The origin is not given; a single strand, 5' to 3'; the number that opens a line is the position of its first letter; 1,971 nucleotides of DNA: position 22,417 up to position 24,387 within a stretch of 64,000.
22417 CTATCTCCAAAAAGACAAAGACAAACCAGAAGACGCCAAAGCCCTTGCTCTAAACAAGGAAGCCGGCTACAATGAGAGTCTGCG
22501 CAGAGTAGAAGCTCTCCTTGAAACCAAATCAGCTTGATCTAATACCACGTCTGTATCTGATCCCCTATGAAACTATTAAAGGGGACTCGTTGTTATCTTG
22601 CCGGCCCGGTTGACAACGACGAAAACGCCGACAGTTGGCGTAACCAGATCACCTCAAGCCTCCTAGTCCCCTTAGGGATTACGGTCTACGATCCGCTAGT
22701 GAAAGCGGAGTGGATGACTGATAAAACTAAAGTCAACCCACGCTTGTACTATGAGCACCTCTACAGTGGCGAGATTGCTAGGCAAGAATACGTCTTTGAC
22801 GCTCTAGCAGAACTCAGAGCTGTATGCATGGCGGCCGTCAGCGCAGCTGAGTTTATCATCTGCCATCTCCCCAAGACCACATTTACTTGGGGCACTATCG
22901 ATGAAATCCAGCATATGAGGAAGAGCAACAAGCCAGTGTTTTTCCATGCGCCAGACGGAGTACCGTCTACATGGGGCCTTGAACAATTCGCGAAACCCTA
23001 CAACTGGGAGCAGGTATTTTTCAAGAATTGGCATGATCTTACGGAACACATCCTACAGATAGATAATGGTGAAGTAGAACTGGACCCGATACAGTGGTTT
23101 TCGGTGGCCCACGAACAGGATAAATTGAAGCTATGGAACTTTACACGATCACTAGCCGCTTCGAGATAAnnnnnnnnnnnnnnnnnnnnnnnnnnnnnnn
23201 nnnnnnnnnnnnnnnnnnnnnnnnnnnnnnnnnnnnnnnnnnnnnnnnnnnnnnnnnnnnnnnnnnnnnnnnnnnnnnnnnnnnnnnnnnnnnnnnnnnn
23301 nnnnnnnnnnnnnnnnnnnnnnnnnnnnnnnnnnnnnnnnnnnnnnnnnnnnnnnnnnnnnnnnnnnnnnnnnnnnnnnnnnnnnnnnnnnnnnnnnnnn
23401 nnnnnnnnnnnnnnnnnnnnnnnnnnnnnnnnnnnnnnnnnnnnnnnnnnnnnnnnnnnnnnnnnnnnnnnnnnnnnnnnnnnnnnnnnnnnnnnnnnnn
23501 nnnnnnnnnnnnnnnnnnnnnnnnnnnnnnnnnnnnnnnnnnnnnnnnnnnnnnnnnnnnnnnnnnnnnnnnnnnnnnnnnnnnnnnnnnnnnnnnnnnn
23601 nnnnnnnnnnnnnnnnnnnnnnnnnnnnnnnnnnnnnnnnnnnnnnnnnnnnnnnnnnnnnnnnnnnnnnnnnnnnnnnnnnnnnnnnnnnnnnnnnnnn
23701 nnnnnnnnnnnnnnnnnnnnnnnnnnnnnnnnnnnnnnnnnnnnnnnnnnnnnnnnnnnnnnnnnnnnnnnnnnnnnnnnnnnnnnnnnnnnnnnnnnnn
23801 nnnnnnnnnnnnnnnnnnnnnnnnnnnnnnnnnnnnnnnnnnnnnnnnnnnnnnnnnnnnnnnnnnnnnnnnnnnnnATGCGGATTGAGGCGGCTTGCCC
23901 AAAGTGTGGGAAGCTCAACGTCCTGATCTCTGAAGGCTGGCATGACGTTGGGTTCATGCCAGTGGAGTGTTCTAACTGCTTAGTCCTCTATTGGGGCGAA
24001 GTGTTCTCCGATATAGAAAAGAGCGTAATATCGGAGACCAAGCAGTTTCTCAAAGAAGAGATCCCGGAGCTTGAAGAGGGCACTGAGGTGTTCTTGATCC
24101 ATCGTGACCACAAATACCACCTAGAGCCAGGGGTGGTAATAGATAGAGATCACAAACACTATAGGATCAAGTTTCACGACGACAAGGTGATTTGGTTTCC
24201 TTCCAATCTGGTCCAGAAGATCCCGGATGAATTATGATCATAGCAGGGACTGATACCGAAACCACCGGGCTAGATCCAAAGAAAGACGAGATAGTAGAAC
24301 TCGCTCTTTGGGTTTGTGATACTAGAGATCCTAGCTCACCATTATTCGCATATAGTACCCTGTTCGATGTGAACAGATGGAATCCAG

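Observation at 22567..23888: Overlapping NDT/DNPH1-like N-hydrolase and DeoC-like TIM-barrel genes: possible two-step dNMP breakdown module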

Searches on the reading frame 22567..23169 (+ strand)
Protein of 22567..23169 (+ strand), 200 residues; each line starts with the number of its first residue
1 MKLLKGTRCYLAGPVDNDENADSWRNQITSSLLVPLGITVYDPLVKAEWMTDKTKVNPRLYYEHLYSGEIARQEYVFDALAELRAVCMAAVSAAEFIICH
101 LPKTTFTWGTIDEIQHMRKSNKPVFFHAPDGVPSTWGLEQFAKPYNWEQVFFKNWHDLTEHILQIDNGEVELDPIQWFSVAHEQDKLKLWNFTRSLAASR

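Call 3: search_protein_families(library=pfam, proteins=[window:22567-23169:+], max_evalue=1)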
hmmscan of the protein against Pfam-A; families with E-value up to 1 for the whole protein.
window:22567-23169:+ (200 aa): 2 families
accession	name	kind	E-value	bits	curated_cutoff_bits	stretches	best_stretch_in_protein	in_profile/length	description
PF15891.11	Nuc_deoxyri_tr2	-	9.5e-06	26.4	30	1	8-52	3-48/105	Nucleoside 2-deoxyribosyltransferase like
PF05014.21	Nuc_deoxyrib_tr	-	0.001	19.6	28.8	1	10-146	2-115/117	Nucleoside 2-deoxyribosyltransferase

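Call 4: search_protein_families(library=phrogs, proteins=[window:22567-23169:+], max_evalue=0.1)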
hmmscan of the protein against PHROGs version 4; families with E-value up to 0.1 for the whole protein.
window:22567-23169:+ (200 aa): 0 families

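Call 7: find_homologous_proteins(query=window:22567-23169:+, max_evalue=0.001)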
Query window:22567-23169:+ (200 aa): 13 proteins with E <= 0.001 among 231 candidates.
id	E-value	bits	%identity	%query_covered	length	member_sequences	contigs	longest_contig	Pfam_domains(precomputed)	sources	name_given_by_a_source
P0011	2.6e-136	470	100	100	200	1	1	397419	PF15891.12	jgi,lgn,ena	-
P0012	1.7e-73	265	56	99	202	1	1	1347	PF15891.12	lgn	-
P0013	4.3e-72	260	54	97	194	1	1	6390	-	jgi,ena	-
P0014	8.2e-72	259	55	97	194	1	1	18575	PF15891.12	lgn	-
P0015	7.1e-56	207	51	92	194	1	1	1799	-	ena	-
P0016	7.5e-49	184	45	96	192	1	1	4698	PF05014.22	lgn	-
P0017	1.4e-45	173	44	92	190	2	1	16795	PF05014.22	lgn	-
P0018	1.6e-45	173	46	91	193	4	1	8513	PF15891.12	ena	-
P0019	2.6e-44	169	45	92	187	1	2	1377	PF15891.12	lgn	-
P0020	6.6e-44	168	46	91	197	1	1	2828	PF15891.12,PF05014.22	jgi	jgi:hypothetical protein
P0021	2.5e-43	166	44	91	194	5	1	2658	PF15891.12,PF05014.22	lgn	-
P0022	6.9e-43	165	46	92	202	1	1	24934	PF15891.12,PF05014.22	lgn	-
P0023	2.0e-38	150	43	90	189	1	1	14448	-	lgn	-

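Call 20: predict_structure(alignment_id=A2)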
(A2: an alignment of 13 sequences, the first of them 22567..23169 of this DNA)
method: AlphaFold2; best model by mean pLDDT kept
length: 200 residues; sequences in the alignment: 13
mean_pLDDT: 86.1   pTM: 0.83
mean pLDDT of the five models: 86.1, 85.1, 83.4, 81.8, 80.8
residues with pLDDT >= 90: 96; 70-90: 86; 50-70: 17; < 50: 1
segments of 3 or more residues with pLDDT < 50: none
pLDDT, mean of each block of 10 residues (from residue 1): 92 83 91 97 84 79 91 91 91 95 78 91 93 80 90 95 94 84 67 57
secondary structure, 60 per line:
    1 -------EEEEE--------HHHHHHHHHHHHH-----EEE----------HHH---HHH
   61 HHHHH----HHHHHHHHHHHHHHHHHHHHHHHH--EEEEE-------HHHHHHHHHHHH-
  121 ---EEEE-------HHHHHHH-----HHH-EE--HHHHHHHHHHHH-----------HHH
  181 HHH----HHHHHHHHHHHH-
elements in order: E8-12 H21-33 E39-41 H58-65 H70-93 E96-100 H108-119 E124-127 H135-141 H155-166 H178-183 H188-199

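Call 24: fold_search(model_id=the predicted structure, library=pdb)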
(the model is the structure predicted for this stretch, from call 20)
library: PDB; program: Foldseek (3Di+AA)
matches with E <= 10: 1322; with E <= 0.001: 31
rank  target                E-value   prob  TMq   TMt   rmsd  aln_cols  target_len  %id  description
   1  8pqt_A                2.5e-05  1.00  0.56  0.71   3.8       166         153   15  Nucleoside 2'deoxyribosyltransferase from Chroococcidiopsis thermalis PCC 7203 WT bound to Bis-Tris (released 2024-02-21)
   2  9emx_A                2.5e-05  1.00  0.50  0.63   5.9       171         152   14  Nucleoside 2'deoxyribosyltransferase from Chroococcidiopsis thermalis PCC 7203 Double Mutant Y7F A9S bound to Cordycep (released 2025-05-07)
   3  8pqq_D                2.6e-05  1.00  0.51  0.63   6.4       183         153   15  Nucleoside 2'deoxyribosyltransferase from Chroococcidiopsis thermalis PCC 7203 E88Q Mutant bound to Clofarabine (released 2024-02-21)
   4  8pqs_D                3.1e-05  1.00  0.50  0.62   6.4       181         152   14  Nucleoside 2'deoxyribosyltransferase from Chroococcidiopsis thermalis PCC 7203 E88A Mutant (released 2024-02-21)
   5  6evs_A                3.3e-05  1.00  0.46  0.64   4.7       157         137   18  Characterization of 2-deoxyribosyltransferase from psychrotolerant bacterium Bacillus psychrosaccharolyticus: a suitab (released 2018-11-14)
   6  9emw_D                5.7e-05  1.00  0.49  0.63   5.4       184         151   15  Nucleoside 2'deoxyribosyltransferase from Chroococcidiopsis thermalis PCC 7203 Y7F Mutant bound to ImmH-Forodesine (released 2025-05-14)
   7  8pqp_A                6.4e-05  1.00  0.51  0.63   6.2       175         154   16  Nucleoside 2'deoxyribosyltransferase from Chroococcidiopsis thermalis PCC 7203 D62N Mutant bound to ImmH-Forodesine (released 2024-02-21)
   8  9emx_C                6.8e-05  1.00  0.54  0.69   5.6       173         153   13  Nucleoside 2'deoxyribosyltransferase from Chroococcidiopsis thermalis PCC 7203 Double Mutant Y7F A9S bound to Cordycep (released 2025-05-07)
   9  8rh3_A                7.6e-05  1.00  0.56  0.70   5.1       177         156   15  Nucleoside 2'deoxyribosyltransferase from Chroococcidiopsis thermalis PCC 7203 WT bound to Gemcitabine (released 2024-02-21)
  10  8pqr_D                7.6e-05  1.00  0.53  0.67   6.0       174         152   15  Nucleoside 2'deoxyribosyltransferase from Chroococcidiopsis thermalis PCC 7203 WT bound to DAD_Immucillin-H (released 2024-02-21)
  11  9emx_B                8.1e-05  1.00  0.52  0.65   6.0       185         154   14  Nucleoside 2'deoxyribosyltransferase from Chroococcidiopsis thermalis PCC 7203 Double Mutant Y7F A9S bound to Cordycep (released 2025-05-07)
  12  8qc0_A                9.1e-05  1.00  0.51  0.65   5.8       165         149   16  Nucleoside 2'deoxyribosyltransferase from Chroococcidiopsis thermalis PCC 7203 WT ribosylated (released 2024-02-21)
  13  8pqr_A                1.0e-04  1.00  0.53  0.67   5.7       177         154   15  Nucleoside 2'deoxyribosyltransferase from Chroococcidiopsis thermalis PCC 7203 WT bound to DAD_Immucillin-H (released 2024-02-21)
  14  8qc0_D                1.1e-04  1.00  0.48  0.61   7.1       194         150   14  Nucleoside 2'deoxyribosyltransferase from Chroococcidiopsis thermalis PCC 7203 WT ribosylated (released 2024-02-21)
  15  8rh3_D                1.5e-04  1.00  0.52  0.69   5.3       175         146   15  Nucleoside 2'deoxyribosyltransferase from Chroococcidiopsis thermalis PCC 7203 WT bound to Gemcitabine (released 2024-02-21)
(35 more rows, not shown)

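Call 26: search_solved_structures(query=A2, max_evalue=10, show_alignments=4)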
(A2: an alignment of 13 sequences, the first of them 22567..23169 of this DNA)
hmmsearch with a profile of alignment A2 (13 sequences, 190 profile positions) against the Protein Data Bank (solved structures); distinct sequences matched with E-value up to 10: 0.

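Call 49: search_dna_similar(query=window:22567-23169:+, collection=phages, mode=protein, max_evalue=0.001, max_rows=30)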
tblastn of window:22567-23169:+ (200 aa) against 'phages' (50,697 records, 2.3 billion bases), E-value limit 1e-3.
Records with a match: 1; places in all: 1; records where one place covers at least 80% of the query: 1.
Best place of each record, by identity: <60% 1.
By first word of the organism name: uncultured 1.
By host as written in the record: - 1.
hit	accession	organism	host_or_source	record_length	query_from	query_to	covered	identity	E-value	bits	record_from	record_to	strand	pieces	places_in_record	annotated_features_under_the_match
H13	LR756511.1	uncultured phage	metagenomic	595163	1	169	85%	26.1%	3e-10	64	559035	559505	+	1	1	record has no annotation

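Call 50: get_annotated_region(hit=H13, flank=5000)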
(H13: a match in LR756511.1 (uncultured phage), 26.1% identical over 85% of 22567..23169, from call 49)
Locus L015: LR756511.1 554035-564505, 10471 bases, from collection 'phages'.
description: uncultured phage genome assembly, chromosome: 1.
organism: uncultured phage (NCBI taxid 278008)
taxonomy: Viruses; environmental samples
host: -; source: metagenomic; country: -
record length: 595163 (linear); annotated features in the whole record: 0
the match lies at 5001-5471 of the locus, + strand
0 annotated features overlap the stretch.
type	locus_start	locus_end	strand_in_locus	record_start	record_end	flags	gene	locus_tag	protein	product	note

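Call 58: search_solved_structures(query=P0022, max_evalue=10, show_alignments=3)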
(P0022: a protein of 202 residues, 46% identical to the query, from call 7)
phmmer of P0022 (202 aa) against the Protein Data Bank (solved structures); distinct sequences matched with E-value up to 10: 0.

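Call 76: search_protein_families(library=ncbifam, proteins=[window:22567-23169:+], max_evalue=0.01)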
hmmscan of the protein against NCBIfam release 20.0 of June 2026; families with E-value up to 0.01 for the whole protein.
window:22567-23169:+ (200 aa): 0 families

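Call 86: fold_search(model_id=the predicted structure, library=viral)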
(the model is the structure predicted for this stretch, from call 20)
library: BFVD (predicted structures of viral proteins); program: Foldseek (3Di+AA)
matches with E <= 10: 632; with E <= 0.001: 24
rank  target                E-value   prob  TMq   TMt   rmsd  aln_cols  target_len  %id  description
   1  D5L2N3                7.5e-06  1.00  0.54  0.76   4.0       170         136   16  Nucleotidyl transferase [uncultured virus]
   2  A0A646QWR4            1.0e-05  1.00  0.54  0.71   4.8       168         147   19  (no name in the UniProt tables at hand)
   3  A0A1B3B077            1.1e-05  1.00  0.44  0.54   7.4       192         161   14  Deoxyuridine triphosphatase [Gordonia phage Ghobes]
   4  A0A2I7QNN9            3.9e-05  1.00  0.48  0.52   8.4       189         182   13  (no name in the UniProt tables at hand)
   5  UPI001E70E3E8         4.2e-05  1.00  0.55  0.58   9.1       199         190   14  (no name look-up for this kind of identifier)
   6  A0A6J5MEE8            5.0e-05  1.00  0.53  0.74   4.6       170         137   17  Nucleoside 2-deoxyribosyltransferase [uncultured Caudovirales phage]
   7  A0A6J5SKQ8            5.6e-05  1.00  0.47  0.69   5.0       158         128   16  Nucleoside 2-deoxyribosyltransferase [uncultured Caudovirales phage]
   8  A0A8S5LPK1            1.4e-04  1.00  0.40  0.58   5.7       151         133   15  Deoxyribosyltransferase [Siphoviridae sp. ctoiW10]
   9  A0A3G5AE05            1.4e-04  1.00  0.47  0.54   8.0       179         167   13  TIR domain-containing protein [Satyrvirus sp.]
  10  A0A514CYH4            2.3e-04  1.00  0.38  0.46   3.4       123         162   16  (no name in the UniProt tables at hand)
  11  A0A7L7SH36            2.8e-04  1.00  0.46  0.60   5.2       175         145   17  Deoxyuridine triphosphatase [Gordonia phage Archimedes]
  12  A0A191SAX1            2.8e-04  1.00  0.39  0.52  11.4       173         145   12  (no name in the UniProt tables at hand)
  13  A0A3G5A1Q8            2.9e-04  1.00  0.47  0.60   7.7       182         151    9  Nucleoside 2-deoxyribosyltransferase [Harvfovirus sp.]
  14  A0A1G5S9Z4            3.1e-04  1.00  0.44  0.42   7.3       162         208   16  (no name in the UniProt tables at hand)
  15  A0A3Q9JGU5            3.3e-04  1.00  0.43  0.52   6.0       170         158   13  (no name in the UniProt tables at hand)
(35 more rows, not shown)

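Call 113: search_protein_families(library=padloc, proteins=[window:22567-23169:+], max_evalue=0.01)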
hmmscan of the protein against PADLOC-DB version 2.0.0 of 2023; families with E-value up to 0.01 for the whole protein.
window:22567-23169:+ (200 aa): 0 families

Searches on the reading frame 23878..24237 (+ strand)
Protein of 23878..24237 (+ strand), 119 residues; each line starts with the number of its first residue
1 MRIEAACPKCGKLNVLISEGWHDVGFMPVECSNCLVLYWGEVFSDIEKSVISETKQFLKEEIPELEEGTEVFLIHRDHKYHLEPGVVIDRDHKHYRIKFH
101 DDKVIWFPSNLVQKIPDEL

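Call 3: search_protein_families(library=pfam, proteins=[window:23878-24237:+], max_evalue=1)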
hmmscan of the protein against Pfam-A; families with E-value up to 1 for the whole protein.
window:23878-24237:+ (119 aa): 3 families
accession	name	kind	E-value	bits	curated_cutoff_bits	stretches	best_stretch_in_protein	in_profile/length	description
PF15057.12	DUF4537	-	0.016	15.7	27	1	62-117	53-110/120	Domain of unknown function (DUF4537)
PF14354.12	Lar_restr_allev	-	0.039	14.7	28.6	1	6-36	5-33/58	Restriction alleviation protein Lar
PF13248.11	Zn_ribbon_3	-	0.19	11.7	27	1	5-15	3-12/26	zinc-ribbon domain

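Call 4: search_protein_families(library=phrogs, proteins=[window:23878-24237:+], max_evalue=0.1)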
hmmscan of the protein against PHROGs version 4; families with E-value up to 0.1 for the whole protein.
window:23878-24237:+ (119 aa): 1 family
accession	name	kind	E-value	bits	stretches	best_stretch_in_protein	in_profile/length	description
phrog_10675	-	unknown function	0.0017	19.6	1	3-70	4-62/98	-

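Call 113: search_protein_families(library=padloc, proteins=[window:23878-24237:+], max_evalue=0.01)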
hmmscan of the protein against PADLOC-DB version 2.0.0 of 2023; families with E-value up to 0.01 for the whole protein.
window:23878-24237:+ (119 aa): 0 families
